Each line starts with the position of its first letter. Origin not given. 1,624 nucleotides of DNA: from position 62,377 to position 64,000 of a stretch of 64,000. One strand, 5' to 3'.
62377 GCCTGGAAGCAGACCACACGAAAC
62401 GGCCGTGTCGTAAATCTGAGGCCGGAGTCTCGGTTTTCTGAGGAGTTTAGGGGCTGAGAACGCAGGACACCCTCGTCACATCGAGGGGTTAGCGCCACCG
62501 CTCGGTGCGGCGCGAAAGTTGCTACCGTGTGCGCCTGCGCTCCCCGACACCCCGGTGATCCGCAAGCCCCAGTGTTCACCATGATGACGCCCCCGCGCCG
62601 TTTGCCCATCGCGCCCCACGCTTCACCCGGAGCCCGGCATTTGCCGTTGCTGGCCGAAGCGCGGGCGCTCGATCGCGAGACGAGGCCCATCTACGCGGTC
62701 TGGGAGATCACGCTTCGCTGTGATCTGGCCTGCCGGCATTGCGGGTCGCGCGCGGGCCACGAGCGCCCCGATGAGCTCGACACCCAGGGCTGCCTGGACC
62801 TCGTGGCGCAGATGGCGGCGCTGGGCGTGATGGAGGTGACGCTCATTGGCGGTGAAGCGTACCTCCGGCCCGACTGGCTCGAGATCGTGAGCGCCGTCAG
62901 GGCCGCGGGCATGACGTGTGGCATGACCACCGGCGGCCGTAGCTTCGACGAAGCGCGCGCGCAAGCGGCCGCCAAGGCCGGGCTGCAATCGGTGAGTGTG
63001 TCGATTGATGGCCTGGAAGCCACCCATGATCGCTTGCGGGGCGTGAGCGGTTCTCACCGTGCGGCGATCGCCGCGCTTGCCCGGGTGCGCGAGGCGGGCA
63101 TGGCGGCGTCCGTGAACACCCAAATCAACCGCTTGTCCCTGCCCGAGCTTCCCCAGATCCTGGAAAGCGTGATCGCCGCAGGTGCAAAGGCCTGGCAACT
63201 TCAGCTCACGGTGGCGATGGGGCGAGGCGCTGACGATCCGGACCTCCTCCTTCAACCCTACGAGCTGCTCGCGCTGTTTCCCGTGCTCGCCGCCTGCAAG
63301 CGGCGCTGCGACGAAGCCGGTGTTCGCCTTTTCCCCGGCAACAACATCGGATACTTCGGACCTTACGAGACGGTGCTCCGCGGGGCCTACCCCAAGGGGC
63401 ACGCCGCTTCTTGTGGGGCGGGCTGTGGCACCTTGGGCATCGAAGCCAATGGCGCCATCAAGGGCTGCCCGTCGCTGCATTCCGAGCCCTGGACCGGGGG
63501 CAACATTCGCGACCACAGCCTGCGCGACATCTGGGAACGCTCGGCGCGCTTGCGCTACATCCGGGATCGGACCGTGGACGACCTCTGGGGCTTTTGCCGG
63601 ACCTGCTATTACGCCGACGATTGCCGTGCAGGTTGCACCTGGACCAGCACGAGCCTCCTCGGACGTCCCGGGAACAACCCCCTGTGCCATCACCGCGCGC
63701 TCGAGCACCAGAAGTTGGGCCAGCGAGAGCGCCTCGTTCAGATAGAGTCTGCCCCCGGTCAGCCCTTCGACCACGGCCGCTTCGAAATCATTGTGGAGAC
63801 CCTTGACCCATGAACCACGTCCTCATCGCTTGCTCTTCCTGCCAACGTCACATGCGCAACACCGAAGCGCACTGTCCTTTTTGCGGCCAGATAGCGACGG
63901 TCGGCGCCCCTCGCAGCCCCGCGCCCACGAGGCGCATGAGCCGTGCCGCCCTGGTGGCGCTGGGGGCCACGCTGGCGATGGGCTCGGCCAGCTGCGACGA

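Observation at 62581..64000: Radical-SAM/SPASM enzyme translationally coupled to a Cys-rich small ORF at the window edge: possible RiPP-like or protein-crosslinking pair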

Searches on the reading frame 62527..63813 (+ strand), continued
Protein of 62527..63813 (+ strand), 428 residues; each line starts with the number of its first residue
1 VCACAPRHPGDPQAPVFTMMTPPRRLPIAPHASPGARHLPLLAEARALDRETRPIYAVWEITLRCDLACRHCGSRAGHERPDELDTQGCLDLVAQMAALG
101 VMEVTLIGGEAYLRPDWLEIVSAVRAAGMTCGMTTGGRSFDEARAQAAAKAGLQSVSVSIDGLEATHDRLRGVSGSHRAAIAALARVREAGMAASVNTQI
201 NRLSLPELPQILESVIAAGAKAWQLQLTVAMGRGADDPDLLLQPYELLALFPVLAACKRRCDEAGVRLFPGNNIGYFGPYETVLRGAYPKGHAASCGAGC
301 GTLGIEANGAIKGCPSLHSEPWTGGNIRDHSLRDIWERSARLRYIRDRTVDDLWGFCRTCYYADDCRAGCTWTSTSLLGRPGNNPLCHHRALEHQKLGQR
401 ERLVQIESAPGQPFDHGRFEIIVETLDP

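Call 45: search_protein_representatives(protein=window:62584-63810:+)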
Query: 409 residues. Proteins with E-value up to 0.001 (for the whole library): 31348; up to 1e-10: 9930; up to 1e-30: 638. The best 150 are listed.
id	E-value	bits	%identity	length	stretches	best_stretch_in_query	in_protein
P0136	2.3e-179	613.3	66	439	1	3-409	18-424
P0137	7.0e-130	450.2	53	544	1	32-406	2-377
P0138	1.9e-128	445.5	62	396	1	59-377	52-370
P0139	2.1e-126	438.8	54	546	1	10-405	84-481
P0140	3.0e-124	431.7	50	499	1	31-407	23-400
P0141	3.2e-124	431.6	51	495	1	16-404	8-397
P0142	3.8e-121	421.5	51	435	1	34-408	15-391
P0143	1.8e-114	399.4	56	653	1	77-408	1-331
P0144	4.3e-111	388.3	61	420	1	16-303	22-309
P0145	3.3e-109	382.1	49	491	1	31-408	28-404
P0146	1.3e-108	380.2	49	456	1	30-404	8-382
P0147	1.3e-106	373.5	49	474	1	33-407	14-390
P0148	7.3e-106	371.1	46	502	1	34-407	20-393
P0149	1.3e-105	370.3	48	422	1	34-405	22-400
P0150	3.8e-104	365.5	71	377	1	77-314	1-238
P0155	4.5e-97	342.2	48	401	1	34-407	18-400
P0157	1.2e-95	337.4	46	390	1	38-386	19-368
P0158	9.0e-95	334.6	44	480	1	30-408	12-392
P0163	1.0e-91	324.5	41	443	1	39-406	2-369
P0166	8.5e-90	318.2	42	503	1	31-403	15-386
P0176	4.2e-84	299.4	45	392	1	34-405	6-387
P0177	1.2e-82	294.6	44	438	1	36-394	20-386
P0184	1.7e-74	267.8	41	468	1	37-402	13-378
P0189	6.0e-72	259.4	43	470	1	35-381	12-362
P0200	1.8e-69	251.2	40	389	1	39-391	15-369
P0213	9.0e-68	245.6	40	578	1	25-372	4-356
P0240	7.3e-62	226.2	38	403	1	33-378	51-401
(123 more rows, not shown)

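Call 49: search_protein_families(library=ncbifam, proteins=[P0136, P0139, P0137, P0149, P0140, P0166, P0184, P0189, P0213, P0240], max_evalue=1e-60)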
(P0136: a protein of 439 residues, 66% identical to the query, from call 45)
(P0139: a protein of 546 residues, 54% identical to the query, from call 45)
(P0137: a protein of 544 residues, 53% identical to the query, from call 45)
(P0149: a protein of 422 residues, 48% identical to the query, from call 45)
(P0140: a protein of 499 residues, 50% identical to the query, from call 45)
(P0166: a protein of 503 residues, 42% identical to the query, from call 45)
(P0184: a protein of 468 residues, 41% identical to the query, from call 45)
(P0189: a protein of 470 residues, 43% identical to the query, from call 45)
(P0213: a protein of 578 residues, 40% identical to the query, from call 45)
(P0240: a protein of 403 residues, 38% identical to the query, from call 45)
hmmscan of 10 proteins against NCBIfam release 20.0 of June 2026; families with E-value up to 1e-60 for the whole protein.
P0136 (439 aa): 2 families
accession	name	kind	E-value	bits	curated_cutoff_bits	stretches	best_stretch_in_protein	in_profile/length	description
TIGR04103.1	rSAM_nif11_3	equivalog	1.8e-144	481.4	725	1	49-423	3-382/412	nif11-class peptide radical SAM maturase 3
TIGR03913.1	rad_SAM_trio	equivalog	2.5e-140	468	591.75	1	46-429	14-400/477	GDL motif peptide-associated radical SAM/SPASM maturase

P0139 (546 aa): 2 families
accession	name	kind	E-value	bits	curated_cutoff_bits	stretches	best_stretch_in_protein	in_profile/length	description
TIGR04103.1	rSAM_nif11_3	equivalog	8.7e-143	475.8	725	1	111-478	6-376/412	nif11-class peptide radical SAM maturase 3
TIGR03913.1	rad_SAM_trio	equivalog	2.7e-138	461.3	591.75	1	109-489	18-397/477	GDL motif peptide-associated radical SAM/SPASM maturase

P0137 (544 aa): 2 families
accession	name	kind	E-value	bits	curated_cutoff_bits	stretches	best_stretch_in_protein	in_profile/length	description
TIGR04103.1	rSAM_nif11_3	equivalog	2.4e-122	408.5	725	1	6-384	5-387/412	nif11-class peptide radical SAM maturase 3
TIGR03913.1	rad_SAM_trio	equivalog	1.3e-118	396.5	591.75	1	5-374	18-387/477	GDL motif peptide-associated radical SAM/SPASM maturase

P0149 (422 aa): 2 families
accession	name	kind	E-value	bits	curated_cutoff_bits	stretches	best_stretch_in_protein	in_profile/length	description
TIGR04103.1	rSAM_nif11_3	equivalog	2.4e-123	411.8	725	1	24-401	5-380/412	nif11-class peptide radical SAM maturase 3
TIGR03913.1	rad_SAM_trio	equivalog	1.7e-118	396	591.75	1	22-406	17-395/477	GDL motif peptide-associated radical SAM/SPASM maturase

P0140 (499 aa): 2 families
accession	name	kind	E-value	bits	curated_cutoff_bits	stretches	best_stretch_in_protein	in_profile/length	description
TIGR03913.1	rad_SAM_trio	equivalog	3.5e-232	771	591.75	1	12-486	3-473/477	GDL motif peptide-associated radical SAM/SPASM maturase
TIGR04103.1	rSAM_nif11_3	equivalog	8.8e-128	426.4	725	1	29-400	6-381/412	nif11-class peptide radical SAM maturase 3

P0166 (503 aa): 2 families
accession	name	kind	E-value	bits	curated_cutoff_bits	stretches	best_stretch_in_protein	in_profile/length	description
TIGR03913.1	rad_SAM_trio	equivalog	1.3e-129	432.7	591.75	1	10-467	9-472/477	GDL motif peptide-associated radical SAM/SPASM maturase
TIGR04103.1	rSAM_nif11_3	equivalog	9.7e-105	350.5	725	1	17-388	2-379/412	nif11-class peptide radical SAM maturase 3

P0184 (468 aa): 2 families
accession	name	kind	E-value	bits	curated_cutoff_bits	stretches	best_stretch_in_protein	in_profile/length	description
TIGR04103.1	rSAM_nif11_3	equivalog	2.2e-99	332.9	725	1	12-382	5-380/412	nif11-class peptide radical SAM maturase 3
TIGR03913.1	rad_SAM_trio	equivalog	4.6e-84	282.5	591.75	1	14-381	21-390/477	GDL motif peptide-associated radical SAM/SPASM maturase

P0189 (470 aa): 2 families
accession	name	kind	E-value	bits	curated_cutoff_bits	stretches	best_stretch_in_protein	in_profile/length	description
TIGR04103.1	rSAM_nif11_3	equivalog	7.4e-93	311.4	725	1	14-371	6-364/412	nif11-class peptide radical SAM maturase 3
TIGR03913.1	rad_SAM_trio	equivalog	6.2e-90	301.9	591.75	1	10-365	16-368/477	GDL motif peptide-associated radical SAM/SPASM maturase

P0213 (578 aa): 2 families
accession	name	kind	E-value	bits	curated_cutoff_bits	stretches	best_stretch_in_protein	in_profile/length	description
TIGR04103.1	rSAM_nif11_3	equivalog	4.9e-86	288.9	725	1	16-360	5-350/412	nif11-class peptide radical SAM maturase 3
TIGR03913.1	rad_SAM_trio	equivalog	6e-80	268.9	591.75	1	11-379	14-379/477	GDL motif peptide-associated radical SAM/SPASM maturase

P0240 (403 aa): 2 families
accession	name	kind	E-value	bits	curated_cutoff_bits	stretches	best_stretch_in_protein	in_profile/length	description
TIGR04103.1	rSAM_nif11_3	equivalog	4.7e-76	256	725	1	51-397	2-348/412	nif11-class peptide radical SAM maturase 3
TIGR03913.1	rad_SAM_trio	equivalog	3.7e-70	236.6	591.75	1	51-396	16-357/477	GDL motif peptide-associated radical SAM/SPASM maturase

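Call 50: find_encoding_contigs(protein=P0140, flank=4000, max_places=4)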
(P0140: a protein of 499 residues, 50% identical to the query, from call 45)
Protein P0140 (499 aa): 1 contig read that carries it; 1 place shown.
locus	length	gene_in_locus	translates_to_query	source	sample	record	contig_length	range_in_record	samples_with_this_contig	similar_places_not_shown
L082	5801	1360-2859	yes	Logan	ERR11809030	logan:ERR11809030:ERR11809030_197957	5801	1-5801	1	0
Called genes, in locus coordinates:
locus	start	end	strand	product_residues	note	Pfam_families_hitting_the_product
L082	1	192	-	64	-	?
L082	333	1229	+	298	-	-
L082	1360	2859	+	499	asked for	PF04055:Radical_SAM, PF13186:SPASM (weak)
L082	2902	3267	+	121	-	PF08898:DUF1843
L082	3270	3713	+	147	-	PF08898:DUF1843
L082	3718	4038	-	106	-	PF07883:Cupin_2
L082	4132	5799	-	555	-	?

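Call 60: find_encoding_contigs(protein=P0139, flank=4000, max_places=3)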
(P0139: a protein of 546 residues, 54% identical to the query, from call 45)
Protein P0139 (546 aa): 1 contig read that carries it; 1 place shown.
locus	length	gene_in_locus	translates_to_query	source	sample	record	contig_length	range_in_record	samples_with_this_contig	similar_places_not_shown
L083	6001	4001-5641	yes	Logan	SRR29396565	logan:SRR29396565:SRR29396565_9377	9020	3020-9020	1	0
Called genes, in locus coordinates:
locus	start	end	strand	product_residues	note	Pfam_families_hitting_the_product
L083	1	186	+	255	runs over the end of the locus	PF02080:TrkA_C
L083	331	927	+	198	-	-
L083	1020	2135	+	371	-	PF04055:Radical_SAM, PF13186:SPASM (weak)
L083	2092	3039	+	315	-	-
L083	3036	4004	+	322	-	PF01636:APH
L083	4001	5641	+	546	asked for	PF04055:Radical_SAM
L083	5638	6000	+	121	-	?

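Call 71: predict_structure(alignment_id=A1)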
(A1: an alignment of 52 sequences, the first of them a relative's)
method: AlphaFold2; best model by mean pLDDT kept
length: 505 residues; sequences in the alignment: 52
mean_pLDDT: 82.8   pTM: 0.75
mean pLDDT of the five models: 82.8, 80.6, 79.8, 79.5, 78.3
residues with pLDDT >= 90: 332; 70-90: 45; 50-70: 41; < 50: 87
segments of 3 or more residues with pLDDT < 50: 385-390, 392-433, 461-494
pLDDT, mean of each block of 10 residues (from residue 1): 66 97 97 95 99 98 97 98 98 98 98 98 98 98 98 98 98 97 96 97 97 96 94 92 84 93 98 91 95 98 92 96 94 93 95 95 92 75 48 45 42 41 41 48 70 59 42 39 36 51 56
secondary structure, 60 per line:
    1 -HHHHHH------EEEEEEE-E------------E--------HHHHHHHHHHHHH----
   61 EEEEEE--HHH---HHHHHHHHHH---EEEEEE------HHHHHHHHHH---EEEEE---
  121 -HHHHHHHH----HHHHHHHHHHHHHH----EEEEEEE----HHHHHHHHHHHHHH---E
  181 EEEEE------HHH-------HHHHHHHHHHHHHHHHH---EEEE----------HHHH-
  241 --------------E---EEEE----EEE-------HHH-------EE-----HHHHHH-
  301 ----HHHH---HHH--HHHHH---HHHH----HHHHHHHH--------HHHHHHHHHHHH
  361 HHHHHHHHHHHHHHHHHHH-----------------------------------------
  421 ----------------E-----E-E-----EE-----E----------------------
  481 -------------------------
elements in order: H2-7 E14-20 H44-56 E61-66 H75-84 E88-93 H100-109 E113-117 H122-129 H134-147 E152-158 H163-176 E180-185 H202-218 E222-225 H236-239 E259-262 E267-269 H294-299 H305-308 H317-321 H325-328 H333-340 H349-379

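Call 75: search_protein_families(library=ncbifam, proteins=[P0141, P0142, P0146, P0155, P0157, P0176, P0177, P0158, P0163, P0200], max_evalue=1e-80)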
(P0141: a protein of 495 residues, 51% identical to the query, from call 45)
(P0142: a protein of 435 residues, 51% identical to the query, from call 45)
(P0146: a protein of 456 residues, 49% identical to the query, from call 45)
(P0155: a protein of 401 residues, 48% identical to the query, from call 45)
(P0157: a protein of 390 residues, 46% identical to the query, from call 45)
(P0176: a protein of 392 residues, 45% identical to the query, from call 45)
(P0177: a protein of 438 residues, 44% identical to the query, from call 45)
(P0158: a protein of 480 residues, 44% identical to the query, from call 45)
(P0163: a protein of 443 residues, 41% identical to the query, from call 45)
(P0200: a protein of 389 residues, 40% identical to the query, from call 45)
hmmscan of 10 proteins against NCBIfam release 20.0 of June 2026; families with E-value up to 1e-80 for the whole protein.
P0141 (495 aa): 2 families
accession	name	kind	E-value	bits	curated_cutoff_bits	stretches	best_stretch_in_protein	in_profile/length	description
TIGR03913.1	rad_SAM_trio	equivalog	8e-142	473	591.75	1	12-455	3-452/477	GDL motif peptide-associated radical SAM/SPASM maturase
TIGR04103.1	rSAM_nif11_3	equivalog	7.9e-135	449.6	725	1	30-395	7-376/412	nif11-class peptide radical SAM maturase 3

P0142 (435 aa): 2 families
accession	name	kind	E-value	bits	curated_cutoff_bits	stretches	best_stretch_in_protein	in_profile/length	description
TIGR04103.1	rSAM_nif11_3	equivalog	1.8e-139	464.9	725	1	17-395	5-386/412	nif11-class peptide radical SAM maturase 3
TIGR03913.1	rad_SAM_trio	equivalog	1.9e-121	405.8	591.75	1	14-394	16-395/477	GDL motif peptide-associated radical SAM/SPASM maturase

P0146 (456 aa): 2 families
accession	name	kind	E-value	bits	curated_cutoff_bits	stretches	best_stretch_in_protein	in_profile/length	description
TIGR04103.1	rSAM_nif11_3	equivalog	1.7e-165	550.6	725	1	9-412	3-408/412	nif11-class peptide radical SAM maturase 3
TIGR03913.1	rad_SAM_trio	equivalog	3.5e-109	365.3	591.75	1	12-380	20-386/477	GDL motif peptide-associated radical SAM/SPASM maturase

P0155 (401 aa): 2 families
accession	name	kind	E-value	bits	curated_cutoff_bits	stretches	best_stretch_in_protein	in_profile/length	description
TIGR03913.1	rad_SAM_trio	equivalog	4.2e-112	375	591.75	1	5-399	4-390/477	GDL motif peptide-associated radical SAM/SPASM maturase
TIGR04103.1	rSAM_nif11_3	equivalog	1.1e-111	373.4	725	1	21-400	6-381/412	nif11-class peptide radical SAM maturase 3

P0157 (390 aa): 2 families
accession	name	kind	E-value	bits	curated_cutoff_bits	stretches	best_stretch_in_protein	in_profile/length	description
TIGR03913.1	rad_SAM_trio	equivalog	2.1e-107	359.5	591.75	1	19-387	21-389/477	GDL motif peptide-associated radical SAM/SPASM maturase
TIGR04103.1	rSAM_nif11_3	equivalog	3e-103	345.6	725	1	14-369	2-361/412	nif11-class peptide radical SAM maturase 3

P0176 (392 aa): 2 families
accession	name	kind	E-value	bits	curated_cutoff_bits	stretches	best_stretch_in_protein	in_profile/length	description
TIGR04103.1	rSAM_nif11_3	equivalog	2e-92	309.9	725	1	5-390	2-382/412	nif11-class peptide radical SAM maturase 3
TIGR03913.1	rad_SAM_trio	equivalog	5.3e-88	295.5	591.75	1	9-387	20-389/477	GDL motif peptide-associated radical SAM/SPASM maturase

P0177 (438 aa): 2 families
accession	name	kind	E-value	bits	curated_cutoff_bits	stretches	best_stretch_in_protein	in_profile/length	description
TIGR03913.1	rad_SAM_trio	equivalog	9.7e-97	324.3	591.75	1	19-384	18-376/477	GDL motif peptide-associated radical SAM/SPASM maturase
TIGR04103.1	rSAM_nif11_3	equivalog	2.5e-92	309.6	725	1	22-386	7-368/412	nif11-class peptide radical SAM maturase 3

P0158 (480 aa): 2 families
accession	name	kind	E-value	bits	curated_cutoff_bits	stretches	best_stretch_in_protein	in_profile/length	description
TIGR03913.1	rad_SAM_trio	equivalog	9.4e-131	436.5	591.75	1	8-456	8-461/477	GDL motif peptide-associated radical SAM/SPASM maturase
TIGR04103.1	rSAM_nif11_3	equivalog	3e-107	358.8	725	1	19-395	5-385/412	nif11-class peptide radical SAM maturase 3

P0163 (443 aa): 2 families
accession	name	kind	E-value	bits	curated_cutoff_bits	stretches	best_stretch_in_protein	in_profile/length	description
TIGR03913.1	rad_SAM_trio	equivalog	4.6e-125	417.7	591.75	1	2-425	22-451/477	GDL motif peptide-associated radical SAM/SPASM maturase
TIGR04103.1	rSAM_nif11_3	equivalog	1.2e-111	373.3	725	1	2-372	8-383/412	nif11-class peptide radical SAM maturase 3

P0200 (389 aa): 1 family
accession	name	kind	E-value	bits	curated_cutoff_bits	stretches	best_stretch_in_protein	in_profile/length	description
TIGR03913.1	rad_SAM_trio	equivalog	2.6e-85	286.6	591.75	1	14-369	21-375/477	GDL motif peptide-associated radical SAM/SPASM maturase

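Call 76: find_encoding_contigs(protein=P0146, flank=4000, max_places=3)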
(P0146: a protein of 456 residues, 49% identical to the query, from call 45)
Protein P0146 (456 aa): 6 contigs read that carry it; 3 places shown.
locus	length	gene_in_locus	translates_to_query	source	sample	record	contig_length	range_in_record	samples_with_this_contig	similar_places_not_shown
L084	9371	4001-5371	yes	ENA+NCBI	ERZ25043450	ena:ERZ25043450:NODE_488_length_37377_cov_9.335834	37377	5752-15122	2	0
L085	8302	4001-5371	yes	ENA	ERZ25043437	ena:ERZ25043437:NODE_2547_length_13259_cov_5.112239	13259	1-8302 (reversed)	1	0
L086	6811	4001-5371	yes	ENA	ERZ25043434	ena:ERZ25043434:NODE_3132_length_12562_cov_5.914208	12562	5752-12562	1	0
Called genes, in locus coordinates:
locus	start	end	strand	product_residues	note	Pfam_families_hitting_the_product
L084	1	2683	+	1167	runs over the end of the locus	-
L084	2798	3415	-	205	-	-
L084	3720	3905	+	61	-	-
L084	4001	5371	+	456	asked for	PF04055:Radical_SAM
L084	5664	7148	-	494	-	PF01068:DNA_ligase_A_M, PF04679:DNA_ligase_A_C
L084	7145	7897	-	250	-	-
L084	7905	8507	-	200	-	-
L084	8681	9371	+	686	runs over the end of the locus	PF01663:Phosphodiest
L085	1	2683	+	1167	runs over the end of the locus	-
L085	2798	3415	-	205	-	-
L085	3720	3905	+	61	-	-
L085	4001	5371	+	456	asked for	PF04055:Radical_SAM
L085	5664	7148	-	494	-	PF01068:DNA_ligase_A_M, PF04679:DNA_ligase_A_C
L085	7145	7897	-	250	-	-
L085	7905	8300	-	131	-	?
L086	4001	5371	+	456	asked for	PF04055:Radical_SAM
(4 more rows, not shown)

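Call 87: fold_search(model_id=the predicted structure, library=pdb)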
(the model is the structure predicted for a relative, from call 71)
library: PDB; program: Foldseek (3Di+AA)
matches with E <= 10: 1803; with E <= 0.001: 219
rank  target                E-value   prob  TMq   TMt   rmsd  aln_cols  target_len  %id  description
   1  6efn                  4.1e-17  1.00  0.48  0.63   2.6       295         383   20  Structure of a RiPP maturase, SkfB (released 2018-10-24)
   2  6c8v                  4.9e-17  1.00  0.47  0.73   4.6       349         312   22  X-ray structure of PqqE from Methylobacterium extorquens (released 2018-02-14)
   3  5v1s_A                1.4e-15  1.00  0.53  0.62   4.9       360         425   16  Crystal structure of Streptococcus suis SuiB bound to S-adenosylmethionine (released 2017-08-30)
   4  7vob                  7.4e-15  1.00  0.47  0.70   7.2       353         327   24  The crystal structure of a Radical SAM Enzyme BlsE involved in the Biosynthesis of Blasticidin S (released 2022-05-04)
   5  5v1q_B                7.9e-15  1.00  0.52  0.59   5.4       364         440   15  Crystal structure of Streptococcus suis SuiB (released 2017-08-30)
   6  5v1q_A                1.1e-14  1.00  0.52  0.60   5.4       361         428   16  Crystal structure of Streptococcus suis SuiB (released 2017-08-30)
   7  5v1t_A                1.2e-14  1.00  0.55  0.62   4.9       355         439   14  Crystal structure of Streptococcus suis SuiB bound to precursor peptide SuiA (released 2017-08-30)
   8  5v1s_B                1.9e-14  1.00  0.52  0.60   5.2       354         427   14  Crystal structure of Streptococcus suis SuiB bound to S-adenosylmethionine (released 2017-08-30)
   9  4k39_A                3.6e-14  1.00  0.52  0.71   7.0       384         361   17  Native anSMEcpe with bound AdoMet and Cp18Cys peptide (released 2013-05-08)
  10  4k37_A                3.8e-14  1.00  0.52  0.69   7.1       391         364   18  Native anSMEcpe with bound AdoMet (released 2013-05-08)
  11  4k38_A                5.8e-14  1.00  0.53  0.70   6.9       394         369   17  Native anSMEcpe with bound AdoMet and Kp18Cys peptide (released 2013-05-08)
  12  4k37_B                9.8e-14  1.00  0.54  0.71   5.7       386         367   18  Native anSMEcpe with bound AdoMet (released 2013-05-08)
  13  4k39_B                9.8e-14  1.00  0.52  0.71   6.6       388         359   17  Native anSMEcpe with bound AdoMet and Cp18Cys peptide (released 2013-05-08)
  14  4k36_A                1.6e-13  1.00  0.52  0.67  10.3       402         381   18  His6 tagged anSMEcpe with bound AdoMet (released 2013-05-08)
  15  4k38_B                2.5e-13  1.00  0.54  0.72   6.6       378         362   18  Native anSMEcpe with bound AdoMet and Kp18Cys peptide (released 2013-05-08)
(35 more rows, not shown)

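Call 88: predict_structure(alignment_id=A2)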
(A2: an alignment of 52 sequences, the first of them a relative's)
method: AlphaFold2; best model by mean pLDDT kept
length: 544 residues; sequences in the alignment: 52
mean_pLDDT: 77.5   pTM: 0.71
mean pLDDT of the five models: 77.5, 76.5, 75.4, 75.1, 74.9
residues with pLDDT >= 90: 323; 70-90: 42; 50-70: 21; < 50: 158
segments of 3 or more residues with pLDDT < 50: 1-3, 377-467, 470-529, 541-544
pLDDT, mean of each block of 10 residues (from residue 1): 73 98 96 97 99 98 97 99 98 98 98 98 98 99 98 98 98 98 95 97 98 96 93 95 92 97 93 72 98 96 93 96 94 87 96 79 78 57 43 42 40 38 38 37 36 40 43 42 41 38 34 39 43 69 37
secondary structure, 60 per line:
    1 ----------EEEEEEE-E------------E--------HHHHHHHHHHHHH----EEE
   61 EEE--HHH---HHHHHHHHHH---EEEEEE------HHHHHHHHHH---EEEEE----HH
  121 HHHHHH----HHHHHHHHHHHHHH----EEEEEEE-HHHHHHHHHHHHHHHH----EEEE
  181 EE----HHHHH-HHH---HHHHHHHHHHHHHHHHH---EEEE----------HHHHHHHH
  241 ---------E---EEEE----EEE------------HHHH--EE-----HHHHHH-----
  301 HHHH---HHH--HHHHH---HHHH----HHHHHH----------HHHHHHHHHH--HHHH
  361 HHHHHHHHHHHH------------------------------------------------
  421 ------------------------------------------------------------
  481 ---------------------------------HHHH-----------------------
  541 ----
elements in order: E11-17 H41-53 E58-63 H72-81 E85-90 H97-106 E110-114 H119-126 H131-144 E149-155 H157-172 E177-182 H187-191 H199-215 E219-222 H233-240 E254-257 E262-264 H277-280 H290-295 H301-304 H313-317 H321-324 H329-334 H345-354 H357-372 H514-517

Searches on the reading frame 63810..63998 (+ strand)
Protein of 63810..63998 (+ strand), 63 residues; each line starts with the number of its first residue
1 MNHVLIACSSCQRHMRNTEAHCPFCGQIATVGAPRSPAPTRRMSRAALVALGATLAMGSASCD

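Call 3: search_protein_families(library=ncbifam, proteins=[window:63810-63998:+], max_evalue=0.01)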
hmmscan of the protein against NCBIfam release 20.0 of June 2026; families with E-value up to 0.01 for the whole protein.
window:63810-63998:+ (63 aa): 0 families

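Call 4: search_protein_families(library=pfam, proteins=[window:63810-63998:+], max_evalue=0.01)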
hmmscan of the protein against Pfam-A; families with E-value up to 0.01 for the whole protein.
window:63810-63998:+ (63 aa): 1 family
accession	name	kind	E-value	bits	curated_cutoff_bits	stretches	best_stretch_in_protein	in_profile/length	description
PF13920.12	zf-C3HC4_3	-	0.0029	17.8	27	1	5-27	23-44/49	Zinc finger, C3HC4 type (RING finger)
